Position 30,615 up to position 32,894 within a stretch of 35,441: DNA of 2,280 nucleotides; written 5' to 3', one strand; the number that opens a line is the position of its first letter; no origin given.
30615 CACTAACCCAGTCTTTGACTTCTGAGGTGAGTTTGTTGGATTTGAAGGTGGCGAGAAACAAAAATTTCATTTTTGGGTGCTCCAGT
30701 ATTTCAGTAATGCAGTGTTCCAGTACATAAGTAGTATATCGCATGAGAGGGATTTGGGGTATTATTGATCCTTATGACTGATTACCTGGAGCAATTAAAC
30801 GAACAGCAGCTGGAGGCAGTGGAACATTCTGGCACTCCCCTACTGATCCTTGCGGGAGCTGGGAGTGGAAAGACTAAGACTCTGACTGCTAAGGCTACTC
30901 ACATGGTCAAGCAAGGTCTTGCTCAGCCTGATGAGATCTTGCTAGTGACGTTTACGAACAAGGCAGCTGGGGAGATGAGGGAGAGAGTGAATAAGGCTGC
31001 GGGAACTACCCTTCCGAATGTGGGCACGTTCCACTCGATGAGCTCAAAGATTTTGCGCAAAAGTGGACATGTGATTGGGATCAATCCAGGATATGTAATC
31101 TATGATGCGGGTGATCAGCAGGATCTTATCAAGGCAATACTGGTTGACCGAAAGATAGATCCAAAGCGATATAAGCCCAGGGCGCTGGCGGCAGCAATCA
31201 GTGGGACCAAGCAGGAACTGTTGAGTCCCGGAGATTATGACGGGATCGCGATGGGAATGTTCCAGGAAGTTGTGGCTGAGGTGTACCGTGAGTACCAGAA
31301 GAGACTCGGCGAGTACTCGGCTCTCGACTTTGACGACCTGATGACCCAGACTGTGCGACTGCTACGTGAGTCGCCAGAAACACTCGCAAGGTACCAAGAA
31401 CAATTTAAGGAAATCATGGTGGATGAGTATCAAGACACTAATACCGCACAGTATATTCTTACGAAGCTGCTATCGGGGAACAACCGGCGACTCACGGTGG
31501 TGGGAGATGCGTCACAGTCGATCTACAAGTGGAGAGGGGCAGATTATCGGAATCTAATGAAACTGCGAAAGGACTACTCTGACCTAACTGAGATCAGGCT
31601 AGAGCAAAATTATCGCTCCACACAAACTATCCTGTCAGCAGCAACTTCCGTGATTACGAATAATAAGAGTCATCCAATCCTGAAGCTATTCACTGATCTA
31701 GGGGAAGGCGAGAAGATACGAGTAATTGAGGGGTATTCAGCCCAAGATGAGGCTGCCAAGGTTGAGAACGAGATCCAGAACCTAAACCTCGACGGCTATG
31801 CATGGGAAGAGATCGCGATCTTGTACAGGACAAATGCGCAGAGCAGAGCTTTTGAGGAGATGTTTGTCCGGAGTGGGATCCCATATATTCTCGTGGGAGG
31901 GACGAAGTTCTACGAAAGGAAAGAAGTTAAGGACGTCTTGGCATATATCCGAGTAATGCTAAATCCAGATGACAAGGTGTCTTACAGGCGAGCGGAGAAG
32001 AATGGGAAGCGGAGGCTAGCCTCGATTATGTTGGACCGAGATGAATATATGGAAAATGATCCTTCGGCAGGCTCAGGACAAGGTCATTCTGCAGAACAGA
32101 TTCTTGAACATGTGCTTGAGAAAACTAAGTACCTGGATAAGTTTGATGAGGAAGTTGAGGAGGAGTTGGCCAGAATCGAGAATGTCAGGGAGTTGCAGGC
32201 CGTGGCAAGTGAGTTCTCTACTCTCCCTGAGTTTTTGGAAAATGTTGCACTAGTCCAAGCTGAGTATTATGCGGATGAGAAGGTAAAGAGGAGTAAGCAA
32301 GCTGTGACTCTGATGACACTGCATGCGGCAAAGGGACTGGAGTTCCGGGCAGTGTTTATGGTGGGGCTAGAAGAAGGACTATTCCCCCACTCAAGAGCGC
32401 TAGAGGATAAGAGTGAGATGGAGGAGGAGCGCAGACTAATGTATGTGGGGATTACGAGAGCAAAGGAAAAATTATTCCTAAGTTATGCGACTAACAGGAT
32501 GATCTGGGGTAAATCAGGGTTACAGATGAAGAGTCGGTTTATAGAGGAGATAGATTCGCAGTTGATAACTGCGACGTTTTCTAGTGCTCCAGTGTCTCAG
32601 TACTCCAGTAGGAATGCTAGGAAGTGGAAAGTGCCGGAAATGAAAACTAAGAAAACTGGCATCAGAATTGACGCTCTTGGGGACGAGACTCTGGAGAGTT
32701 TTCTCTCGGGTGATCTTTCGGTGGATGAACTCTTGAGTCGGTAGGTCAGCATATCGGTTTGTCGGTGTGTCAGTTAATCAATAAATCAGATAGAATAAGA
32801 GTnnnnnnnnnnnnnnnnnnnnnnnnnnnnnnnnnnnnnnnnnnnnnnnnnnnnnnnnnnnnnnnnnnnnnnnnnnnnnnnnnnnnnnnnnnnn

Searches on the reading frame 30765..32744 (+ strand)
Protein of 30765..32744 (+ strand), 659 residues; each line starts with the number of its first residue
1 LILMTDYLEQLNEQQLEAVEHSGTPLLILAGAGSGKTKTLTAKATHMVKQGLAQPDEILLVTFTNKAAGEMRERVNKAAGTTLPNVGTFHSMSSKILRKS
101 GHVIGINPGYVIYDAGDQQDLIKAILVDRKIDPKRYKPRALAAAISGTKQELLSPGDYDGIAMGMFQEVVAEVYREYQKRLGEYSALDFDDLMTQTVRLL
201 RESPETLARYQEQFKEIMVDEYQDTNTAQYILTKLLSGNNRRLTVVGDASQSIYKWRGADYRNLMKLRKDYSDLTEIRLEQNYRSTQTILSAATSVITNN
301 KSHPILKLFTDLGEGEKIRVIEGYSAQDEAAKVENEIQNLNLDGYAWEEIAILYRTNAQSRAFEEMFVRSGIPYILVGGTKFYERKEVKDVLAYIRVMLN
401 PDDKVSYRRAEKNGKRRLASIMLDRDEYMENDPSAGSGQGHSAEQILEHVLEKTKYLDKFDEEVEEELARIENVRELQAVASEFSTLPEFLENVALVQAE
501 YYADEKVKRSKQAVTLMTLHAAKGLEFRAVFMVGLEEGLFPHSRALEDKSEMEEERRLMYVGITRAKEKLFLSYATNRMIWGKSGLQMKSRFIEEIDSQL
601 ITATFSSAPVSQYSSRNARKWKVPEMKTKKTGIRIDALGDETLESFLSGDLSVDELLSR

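Call 9: search_protein_families(library=pfam, proteins=[window:30765-32744:+])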
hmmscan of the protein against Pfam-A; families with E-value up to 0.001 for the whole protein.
window:30765-32744:+ (659 aa): 6 families
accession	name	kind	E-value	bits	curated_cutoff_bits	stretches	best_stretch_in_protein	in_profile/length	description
PF00580.27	UvrD-helicase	-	5.2e-84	282.6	23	1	11-271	1-270/271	UvrD/REP helicase N-terminal domain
PF13361.12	UvrD_C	-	2.7e-68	231.4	25.6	2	277-419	1-143/350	UvrD-like helicase C-terminal domain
PF13245.12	AAA_19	-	2.3e-22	80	25.1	1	15-255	1-132/134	AAA domain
PF13538.12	UvrD_C_2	-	2.9e-10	40.3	27.4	1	514-572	2-51/52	UvrD-like helicase C-terminal domain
PF13604.12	AAA_30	-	4.1e-10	40.2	27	1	10-82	1-73/191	AAA domain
PF01443.25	Viral_helicase1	-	6.8e-05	23.2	21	0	511-571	178-225/228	Viral superfamily 1 RNA helicase core domain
